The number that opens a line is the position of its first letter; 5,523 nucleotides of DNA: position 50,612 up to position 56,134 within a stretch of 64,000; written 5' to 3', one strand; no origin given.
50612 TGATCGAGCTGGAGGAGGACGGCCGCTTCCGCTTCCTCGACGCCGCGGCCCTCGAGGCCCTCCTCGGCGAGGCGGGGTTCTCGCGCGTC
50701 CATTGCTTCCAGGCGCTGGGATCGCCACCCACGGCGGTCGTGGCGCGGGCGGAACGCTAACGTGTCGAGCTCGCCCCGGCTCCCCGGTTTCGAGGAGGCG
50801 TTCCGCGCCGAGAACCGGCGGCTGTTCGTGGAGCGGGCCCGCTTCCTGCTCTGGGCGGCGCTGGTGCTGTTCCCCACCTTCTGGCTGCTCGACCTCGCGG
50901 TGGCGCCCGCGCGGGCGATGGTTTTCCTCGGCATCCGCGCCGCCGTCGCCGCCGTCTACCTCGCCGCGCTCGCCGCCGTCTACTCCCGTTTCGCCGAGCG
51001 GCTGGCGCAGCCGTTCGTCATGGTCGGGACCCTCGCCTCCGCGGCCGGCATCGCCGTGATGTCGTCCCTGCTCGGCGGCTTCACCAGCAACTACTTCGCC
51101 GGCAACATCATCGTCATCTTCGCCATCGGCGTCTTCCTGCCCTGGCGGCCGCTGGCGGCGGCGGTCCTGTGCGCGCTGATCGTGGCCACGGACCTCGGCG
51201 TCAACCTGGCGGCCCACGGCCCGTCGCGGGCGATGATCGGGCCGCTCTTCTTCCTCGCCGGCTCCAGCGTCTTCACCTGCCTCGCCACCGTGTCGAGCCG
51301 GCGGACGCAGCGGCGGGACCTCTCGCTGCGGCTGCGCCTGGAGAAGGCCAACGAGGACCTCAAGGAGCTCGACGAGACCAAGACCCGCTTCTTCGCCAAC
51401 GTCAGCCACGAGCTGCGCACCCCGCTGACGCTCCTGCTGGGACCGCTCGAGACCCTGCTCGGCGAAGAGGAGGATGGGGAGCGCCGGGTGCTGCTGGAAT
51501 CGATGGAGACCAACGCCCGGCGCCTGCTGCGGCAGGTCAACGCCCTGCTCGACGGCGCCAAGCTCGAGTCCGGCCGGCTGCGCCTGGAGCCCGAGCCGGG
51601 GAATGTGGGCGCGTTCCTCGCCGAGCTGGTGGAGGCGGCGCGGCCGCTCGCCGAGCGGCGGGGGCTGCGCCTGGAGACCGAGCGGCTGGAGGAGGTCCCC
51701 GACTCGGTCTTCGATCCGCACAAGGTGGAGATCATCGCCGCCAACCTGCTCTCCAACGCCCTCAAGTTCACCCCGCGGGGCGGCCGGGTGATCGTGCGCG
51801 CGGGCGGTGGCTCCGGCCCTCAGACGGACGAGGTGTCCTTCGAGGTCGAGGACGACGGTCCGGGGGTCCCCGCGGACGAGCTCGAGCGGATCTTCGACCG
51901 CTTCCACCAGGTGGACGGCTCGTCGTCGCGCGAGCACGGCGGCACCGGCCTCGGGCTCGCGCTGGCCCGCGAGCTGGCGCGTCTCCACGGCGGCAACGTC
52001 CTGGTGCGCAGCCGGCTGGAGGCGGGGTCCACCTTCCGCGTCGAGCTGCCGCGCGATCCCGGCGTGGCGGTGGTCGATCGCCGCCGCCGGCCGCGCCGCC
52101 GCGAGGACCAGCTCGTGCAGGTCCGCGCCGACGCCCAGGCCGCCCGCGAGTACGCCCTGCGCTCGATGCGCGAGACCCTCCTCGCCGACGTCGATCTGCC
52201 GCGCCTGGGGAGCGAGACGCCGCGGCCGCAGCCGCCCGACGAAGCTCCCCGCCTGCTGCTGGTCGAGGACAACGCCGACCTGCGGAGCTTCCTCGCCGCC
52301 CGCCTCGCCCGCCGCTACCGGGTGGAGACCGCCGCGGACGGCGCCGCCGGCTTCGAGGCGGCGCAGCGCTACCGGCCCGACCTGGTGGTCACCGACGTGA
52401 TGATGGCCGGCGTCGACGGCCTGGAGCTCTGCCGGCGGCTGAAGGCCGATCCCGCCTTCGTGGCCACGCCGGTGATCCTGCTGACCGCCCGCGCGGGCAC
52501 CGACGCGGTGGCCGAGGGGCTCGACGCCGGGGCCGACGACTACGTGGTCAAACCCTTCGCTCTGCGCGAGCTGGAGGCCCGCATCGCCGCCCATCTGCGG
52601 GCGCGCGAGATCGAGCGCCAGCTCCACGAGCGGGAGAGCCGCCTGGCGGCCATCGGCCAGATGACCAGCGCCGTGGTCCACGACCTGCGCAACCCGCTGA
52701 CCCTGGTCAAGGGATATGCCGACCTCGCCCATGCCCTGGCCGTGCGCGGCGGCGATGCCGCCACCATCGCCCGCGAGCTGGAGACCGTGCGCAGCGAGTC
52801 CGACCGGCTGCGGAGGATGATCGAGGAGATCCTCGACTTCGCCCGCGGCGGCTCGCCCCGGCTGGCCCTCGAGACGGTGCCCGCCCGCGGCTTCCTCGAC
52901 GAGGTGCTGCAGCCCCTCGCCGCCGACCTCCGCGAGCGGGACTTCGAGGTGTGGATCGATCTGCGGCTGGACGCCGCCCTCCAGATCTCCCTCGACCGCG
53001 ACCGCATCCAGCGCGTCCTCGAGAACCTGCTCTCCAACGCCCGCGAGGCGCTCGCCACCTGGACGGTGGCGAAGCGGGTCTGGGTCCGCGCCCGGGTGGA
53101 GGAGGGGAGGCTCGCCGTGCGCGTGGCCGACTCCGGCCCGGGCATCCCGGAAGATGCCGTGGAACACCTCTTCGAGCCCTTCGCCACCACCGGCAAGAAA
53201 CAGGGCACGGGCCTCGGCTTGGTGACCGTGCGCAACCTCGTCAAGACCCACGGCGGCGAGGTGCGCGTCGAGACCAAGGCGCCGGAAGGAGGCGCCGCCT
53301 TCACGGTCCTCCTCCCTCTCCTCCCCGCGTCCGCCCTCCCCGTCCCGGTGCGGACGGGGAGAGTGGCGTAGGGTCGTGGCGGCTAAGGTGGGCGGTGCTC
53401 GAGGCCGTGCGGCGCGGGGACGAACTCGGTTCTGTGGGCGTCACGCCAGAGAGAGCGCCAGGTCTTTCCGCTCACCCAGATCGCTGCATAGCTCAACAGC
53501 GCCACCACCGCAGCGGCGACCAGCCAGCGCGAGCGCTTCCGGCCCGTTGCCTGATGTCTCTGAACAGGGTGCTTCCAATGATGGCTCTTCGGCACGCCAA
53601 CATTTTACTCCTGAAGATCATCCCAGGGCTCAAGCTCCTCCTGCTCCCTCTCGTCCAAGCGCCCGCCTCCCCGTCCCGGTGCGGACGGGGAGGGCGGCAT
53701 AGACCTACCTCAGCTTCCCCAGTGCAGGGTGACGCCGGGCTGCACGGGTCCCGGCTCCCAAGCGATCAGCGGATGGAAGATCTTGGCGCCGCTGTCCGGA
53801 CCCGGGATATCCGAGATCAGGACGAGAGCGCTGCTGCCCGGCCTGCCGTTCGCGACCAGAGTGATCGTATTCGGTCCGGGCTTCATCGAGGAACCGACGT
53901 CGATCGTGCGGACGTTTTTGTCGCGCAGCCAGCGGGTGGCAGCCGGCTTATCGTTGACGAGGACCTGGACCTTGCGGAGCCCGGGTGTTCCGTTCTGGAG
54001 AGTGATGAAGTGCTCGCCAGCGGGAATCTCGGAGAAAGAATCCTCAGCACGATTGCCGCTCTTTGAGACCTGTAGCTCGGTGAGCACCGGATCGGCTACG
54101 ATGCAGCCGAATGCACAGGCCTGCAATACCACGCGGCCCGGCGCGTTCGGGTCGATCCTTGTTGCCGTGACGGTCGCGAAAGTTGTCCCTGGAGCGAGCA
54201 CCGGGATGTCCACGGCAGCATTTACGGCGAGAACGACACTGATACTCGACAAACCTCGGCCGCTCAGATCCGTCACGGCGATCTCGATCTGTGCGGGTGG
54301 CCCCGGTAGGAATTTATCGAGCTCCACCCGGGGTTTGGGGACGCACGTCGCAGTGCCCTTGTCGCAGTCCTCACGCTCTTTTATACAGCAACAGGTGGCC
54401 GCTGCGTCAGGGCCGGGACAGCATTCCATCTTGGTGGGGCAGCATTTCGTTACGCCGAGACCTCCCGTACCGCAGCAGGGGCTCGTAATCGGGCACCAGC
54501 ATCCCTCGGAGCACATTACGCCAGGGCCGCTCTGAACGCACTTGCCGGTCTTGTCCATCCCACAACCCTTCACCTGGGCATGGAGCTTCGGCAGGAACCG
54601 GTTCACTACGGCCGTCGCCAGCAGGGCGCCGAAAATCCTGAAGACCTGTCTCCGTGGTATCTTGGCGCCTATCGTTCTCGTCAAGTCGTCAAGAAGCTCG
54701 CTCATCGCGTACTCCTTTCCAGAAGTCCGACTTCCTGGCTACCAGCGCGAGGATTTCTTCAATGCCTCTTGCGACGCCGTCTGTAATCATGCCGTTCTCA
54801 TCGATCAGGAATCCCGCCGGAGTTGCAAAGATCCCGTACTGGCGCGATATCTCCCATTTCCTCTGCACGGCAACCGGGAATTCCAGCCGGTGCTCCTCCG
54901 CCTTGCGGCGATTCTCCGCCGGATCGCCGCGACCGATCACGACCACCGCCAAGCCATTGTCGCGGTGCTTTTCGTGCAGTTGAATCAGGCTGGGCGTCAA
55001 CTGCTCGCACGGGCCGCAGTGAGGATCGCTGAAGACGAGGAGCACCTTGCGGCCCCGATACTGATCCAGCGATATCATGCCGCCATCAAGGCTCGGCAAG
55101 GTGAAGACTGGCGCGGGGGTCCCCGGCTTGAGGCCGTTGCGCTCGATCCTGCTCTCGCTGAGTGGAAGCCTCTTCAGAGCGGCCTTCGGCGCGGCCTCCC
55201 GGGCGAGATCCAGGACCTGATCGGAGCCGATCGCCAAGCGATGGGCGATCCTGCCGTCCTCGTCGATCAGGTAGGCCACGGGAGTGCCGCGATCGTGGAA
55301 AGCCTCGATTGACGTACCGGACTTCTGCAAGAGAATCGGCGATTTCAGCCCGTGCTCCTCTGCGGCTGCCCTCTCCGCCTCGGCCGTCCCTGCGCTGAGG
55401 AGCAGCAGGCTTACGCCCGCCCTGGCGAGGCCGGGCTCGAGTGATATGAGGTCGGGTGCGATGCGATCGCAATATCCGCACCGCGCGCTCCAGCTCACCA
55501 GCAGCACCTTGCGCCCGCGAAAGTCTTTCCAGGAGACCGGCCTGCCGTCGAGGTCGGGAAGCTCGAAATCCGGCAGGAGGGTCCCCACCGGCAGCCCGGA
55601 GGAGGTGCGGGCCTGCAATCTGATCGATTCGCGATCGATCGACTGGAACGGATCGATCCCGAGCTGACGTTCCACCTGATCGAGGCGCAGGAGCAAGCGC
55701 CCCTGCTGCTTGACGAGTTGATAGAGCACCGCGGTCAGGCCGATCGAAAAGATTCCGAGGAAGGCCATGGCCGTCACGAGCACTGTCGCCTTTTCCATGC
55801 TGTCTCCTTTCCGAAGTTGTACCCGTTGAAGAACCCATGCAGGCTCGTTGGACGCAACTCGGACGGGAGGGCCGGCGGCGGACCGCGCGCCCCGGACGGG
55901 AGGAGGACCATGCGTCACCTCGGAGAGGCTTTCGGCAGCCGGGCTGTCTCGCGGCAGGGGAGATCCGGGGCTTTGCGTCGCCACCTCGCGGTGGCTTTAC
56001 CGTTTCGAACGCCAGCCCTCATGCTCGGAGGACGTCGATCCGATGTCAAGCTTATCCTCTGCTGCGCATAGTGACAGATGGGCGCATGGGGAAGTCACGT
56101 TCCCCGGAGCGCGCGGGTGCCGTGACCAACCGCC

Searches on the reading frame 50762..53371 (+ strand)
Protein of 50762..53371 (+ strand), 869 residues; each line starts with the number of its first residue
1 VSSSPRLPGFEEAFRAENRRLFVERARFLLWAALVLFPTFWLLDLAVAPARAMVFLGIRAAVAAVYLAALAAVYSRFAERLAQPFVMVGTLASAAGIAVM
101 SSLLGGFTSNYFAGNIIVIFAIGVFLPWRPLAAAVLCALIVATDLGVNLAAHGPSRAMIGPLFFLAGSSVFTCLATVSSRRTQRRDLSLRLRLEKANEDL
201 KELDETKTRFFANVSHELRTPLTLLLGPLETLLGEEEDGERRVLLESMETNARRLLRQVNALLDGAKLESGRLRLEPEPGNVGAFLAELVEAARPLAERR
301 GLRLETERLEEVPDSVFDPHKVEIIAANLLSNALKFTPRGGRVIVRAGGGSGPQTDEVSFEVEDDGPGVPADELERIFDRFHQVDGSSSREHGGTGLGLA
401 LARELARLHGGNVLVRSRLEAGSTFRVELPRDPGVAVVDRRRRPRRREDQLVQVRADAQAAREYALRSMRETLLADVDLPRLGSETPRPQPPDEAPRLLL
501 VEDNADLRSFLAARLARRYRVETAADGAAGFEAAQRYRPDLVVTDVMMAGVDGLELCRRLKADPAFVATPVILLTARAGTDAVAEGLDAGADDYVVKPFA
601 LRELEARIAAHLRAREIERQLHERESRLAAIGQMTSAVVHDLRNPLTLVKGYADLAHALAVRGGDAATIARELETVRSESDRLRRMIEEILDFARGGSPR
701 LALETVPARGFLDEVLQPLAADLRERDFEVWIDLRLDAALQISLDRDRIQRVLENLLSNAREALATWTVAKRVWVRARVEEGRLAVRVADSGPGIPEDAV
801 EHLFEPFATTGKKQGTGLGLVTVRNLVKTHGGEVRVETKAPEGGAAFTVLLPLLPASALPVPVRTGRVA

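Call 11: search_protein_families(library=pfam, proteins=[window:50762-53371:+], max_evalue=0.001)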
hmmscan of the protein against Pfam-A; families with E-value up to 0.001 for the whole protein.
window:50762-53371:+ (869 aa): 5 families
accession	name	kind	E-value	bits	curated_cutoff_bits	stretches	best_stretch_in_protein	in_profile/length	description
PF02518.31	HATPase_c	-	3.6e-56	188.8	26.4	2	318-432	2-110/111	Histidine kinase-, DNA gyrase B-, and HSP90-like ATPase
PF00512.31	HisKA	-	3.4e-31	107.5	26.9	2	207-271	2-66/66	His Kinase A (phospho-acceptor) domain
PF00072.30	Response_reg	-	1.4e-25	90.1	30.2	1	499-608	2-110/111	Response regulator receiver domain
PF13581.12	HATPase_c_2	-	3.1e-09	37.3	27.4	0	756-830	39-112/127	Histidine kinase-like ATPase domain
PF13589.12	HATPase_c_3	-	2.7e-05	24.6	25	0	357-402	33-80/137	Histidine kinase-, DNA gyrase B-, and HSP90-like ATPase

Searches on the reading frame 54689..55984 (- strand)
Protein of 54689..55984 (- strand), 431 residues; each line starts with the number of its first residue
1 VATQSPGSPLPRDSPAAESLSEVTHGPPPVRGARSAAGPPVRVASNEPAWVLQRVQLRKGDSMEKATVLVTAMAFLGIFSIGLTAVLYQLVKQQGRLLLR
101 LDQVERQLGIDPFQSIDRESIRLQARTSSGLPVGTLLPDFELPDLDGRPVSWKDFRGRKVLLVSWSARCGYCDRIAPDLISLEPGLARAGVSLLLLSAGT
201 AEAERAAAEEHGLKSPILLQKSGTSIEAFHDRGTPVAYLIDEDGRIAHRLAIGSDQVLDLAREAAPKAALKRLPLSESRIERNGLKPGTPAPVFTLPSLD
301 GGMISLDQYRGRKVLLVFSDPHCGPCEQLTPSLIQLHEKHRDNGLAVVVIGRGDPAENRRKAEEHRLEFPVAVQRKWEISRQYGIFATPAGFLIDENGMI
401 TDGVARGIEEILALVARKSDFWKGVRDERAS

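Call 11: search_protein_families(library=pfam, proteins=[window:54689-55984:-], max_evalue=0.001)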
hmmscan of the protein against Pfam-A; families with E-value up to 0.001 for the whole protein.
window:54689-55984:- (431 aa): 6 families
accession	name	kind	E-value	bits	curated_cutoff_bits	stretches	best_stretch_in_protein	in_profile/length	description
PF00578.27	AhpC-TSA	-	8.3e-43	145.7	26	2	287-401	1-122/124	AhpC/TSA family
PF08534.16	Redoxin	-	4.6e-34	117.8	26.6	2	286-401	1-129/148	Redoxin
PF13905.12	Thioredoxin_8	-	2.3e-13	50.7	27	1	312-399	2-93/94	Thioredoxin-like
PF13098.12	Thioredoxin_2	-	2.6e-12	47.4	27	1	311-397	5-85/104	Thioredoxin-like domain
PF00255.25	GSHPx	-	8.5e-09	35.4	27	1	298-349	8-58/108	Glutathione peroxidase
PF00085.26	Thioredoxin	-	1.2e-06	28.9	23.5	0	312-364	19-67/103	Thioredoxin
